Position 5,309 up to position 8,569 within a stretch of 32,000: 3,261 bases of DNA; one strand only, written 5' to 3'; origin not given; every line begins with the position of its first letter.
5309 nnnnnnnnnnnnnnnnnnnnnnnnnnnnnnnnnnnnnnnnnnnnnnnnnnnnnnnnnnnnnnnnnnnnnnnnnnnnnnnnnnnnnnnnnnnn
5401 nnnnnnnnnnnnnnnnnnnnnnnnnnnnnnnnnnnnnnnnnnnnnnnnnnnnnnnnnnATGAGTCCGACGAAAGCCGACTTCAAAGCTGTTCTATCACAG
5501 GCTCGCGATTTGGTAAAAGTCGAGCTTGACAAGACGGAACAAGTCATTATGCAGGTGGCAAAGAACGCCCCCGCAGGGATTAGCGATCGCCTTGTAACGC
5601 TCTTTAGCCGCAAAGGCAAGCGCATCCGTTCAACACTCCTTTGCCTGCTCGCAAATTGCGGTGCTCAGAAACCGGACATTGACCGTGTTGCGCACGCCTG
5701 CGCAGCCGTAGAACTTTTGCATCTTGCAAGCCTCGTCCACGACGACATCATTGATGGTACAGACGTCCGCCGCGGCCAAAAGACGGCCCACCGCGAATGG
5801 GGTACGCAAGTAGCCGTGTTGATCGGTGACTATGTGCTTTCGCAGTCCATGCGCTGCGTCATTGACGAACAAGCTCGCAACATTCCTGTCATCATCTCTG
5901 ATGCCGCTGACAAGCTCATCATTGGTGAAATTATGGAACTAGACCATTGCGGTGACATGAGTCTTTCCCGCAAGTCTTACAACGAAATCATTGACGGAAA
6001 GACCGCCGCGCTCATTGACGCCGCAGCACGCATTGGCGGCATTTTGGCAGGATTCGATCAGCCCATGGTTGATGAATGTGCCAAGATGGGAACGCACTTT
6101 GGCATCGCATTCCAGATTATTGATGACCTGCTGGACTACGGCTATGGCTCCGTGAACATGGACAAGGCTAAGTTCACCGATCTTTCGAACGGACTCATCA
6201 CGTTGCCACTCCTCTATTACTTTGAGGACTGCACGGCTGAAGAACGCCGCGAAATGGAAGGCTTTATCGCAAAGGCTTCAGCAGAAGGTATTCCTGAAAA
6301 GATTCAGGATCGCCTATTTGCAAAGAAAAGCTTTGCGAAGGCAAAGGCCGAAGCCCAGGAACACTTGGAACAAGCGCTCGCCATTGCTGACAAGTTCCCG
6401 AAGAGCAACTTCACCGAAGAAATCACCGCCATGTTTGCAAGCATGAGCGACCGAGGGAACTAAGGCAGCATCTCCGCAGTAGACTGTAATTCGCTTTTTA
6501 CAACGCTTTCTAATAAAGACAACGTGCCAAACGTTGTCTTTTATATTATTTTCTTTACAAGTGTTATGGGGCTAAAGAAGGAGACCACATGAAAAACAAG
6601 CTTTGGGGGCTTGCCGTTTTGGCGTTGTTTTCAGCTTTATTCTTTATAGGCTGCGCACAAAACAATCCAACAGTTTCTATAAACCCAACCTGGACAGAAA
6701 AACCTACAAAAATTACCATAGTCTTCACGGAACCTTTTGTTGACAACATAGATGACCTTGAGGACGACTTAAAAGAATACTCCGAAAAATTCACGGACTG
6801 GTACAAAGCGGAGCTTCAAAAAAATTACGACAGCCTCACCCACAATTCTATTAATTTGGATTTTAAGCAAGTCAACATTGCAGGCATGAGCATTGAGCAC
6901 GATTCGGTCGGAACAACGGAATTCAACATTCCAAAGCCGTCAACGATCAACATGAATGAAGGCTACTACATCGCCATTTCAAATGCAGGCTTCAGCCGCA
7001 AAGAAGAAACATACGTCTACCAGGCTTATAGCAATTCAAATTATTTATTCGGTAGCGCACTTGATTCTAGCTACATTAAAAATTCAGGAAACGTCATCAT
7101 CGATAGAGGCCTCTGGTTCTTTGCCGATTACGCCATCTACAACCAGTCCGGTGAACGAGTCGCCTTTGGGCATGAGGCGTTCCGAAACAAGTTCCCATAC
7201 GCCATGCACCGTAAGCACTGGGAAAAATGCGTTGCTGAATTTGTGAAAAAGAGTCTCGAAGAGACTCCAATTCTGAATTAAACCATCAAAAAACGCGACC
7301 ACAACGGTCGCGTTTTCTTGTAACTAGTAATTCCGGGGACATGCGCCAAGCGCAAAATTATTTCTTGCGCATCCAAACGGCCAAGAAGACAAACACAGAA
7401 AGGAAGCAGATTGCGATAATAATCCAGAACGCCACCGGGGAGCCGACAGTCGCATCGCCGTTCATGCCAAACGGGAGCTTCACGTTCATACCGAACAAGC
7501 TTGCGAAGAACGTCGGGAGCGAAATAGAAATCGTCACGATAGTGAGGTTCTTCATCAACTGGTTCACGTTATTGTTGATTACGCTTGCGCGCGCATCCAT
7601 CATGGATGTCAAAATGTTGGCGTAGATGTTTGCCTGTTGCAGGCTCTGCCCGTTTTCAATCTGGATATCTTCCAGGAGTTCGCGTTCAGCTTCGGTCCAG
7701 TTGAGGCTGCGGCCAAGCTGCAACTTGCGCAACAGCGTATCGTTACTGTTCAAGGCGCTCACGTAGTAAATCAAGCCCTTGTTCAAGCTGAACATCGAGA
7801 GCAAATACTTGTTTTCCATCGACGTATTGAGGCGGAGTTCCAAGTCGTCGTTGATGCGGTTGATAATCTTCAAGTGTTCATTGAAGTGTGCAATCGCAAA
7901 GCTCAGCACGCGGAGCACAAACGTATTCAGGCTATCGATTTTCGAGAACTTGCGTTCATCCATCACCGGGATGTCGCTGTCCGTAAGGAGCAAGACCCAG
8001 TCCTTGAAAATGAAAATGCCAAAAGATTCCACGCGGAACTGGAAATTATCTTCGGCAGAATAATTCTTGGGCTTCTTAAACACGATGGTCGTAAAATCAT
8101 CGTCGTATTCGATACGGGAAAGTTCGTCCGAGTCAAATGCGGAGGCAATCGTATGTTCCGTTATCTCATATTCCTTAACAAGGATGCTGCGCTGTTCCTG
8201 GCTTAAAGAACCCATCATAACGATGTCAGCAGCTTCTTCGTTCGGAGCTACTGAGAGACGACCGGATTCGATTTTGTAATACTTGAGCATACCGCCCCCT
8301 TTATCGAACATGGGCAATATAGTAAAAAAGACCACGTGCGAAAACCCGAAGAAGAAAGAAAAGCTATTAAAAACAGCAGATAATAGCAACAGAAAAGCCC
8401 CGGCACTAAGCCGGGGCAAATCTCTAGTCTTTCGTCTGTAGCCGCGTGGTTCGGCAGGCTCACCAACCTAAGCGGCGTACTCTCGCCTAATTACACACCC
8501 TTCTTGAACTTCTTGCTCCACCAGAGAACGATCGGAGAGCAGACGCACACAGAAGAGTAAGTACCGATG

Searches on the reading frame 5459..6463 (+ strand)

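Call 66: search_protein_families(library=pfam, proteins=[window:5459-6463:+])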
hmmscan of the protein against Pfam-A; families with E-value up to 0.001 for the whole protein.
window:5459-6463:+ (334 aa): 1 family
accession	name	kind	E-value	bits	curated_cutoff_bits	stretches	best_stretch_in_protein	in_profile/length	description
PF00348.22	polyprenyl_synt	-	3e-58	197.4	27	1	45-274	8-238/251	Polyprenyl synthetase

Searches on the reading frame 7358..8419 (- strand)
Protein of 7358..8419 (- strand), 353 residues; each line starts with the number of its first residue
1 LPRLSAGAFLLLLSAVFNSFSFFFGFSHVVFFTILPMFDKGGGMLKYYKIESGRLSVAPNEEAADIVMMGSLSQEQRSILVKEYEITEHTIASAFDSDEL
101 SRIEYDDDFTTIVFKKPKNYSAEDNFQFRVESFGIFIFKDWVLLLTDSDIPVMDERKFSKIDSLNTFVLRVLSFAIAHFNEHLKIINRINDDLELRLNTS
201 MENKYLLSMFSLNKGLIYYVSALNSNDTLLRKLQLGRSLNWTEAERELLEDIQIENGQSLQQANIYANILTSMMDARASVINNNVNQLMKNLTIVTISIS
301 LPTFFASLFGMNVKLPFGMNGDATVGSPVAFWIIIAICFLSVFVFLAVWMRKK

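Call 66: search_protein_families(library=pfam, proteins=[window:7358-8419:-])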
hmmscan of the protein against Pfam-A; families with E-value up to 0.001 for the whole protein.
window:7358-8419:- (353 aa): 1 family
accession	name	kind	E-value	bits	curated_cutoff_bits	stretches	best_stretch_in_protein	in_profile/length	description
PF01544.23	CorA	-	4.2e-34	118.6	27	1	71-351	11-291/292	CorA-like Mg2+ transporter protein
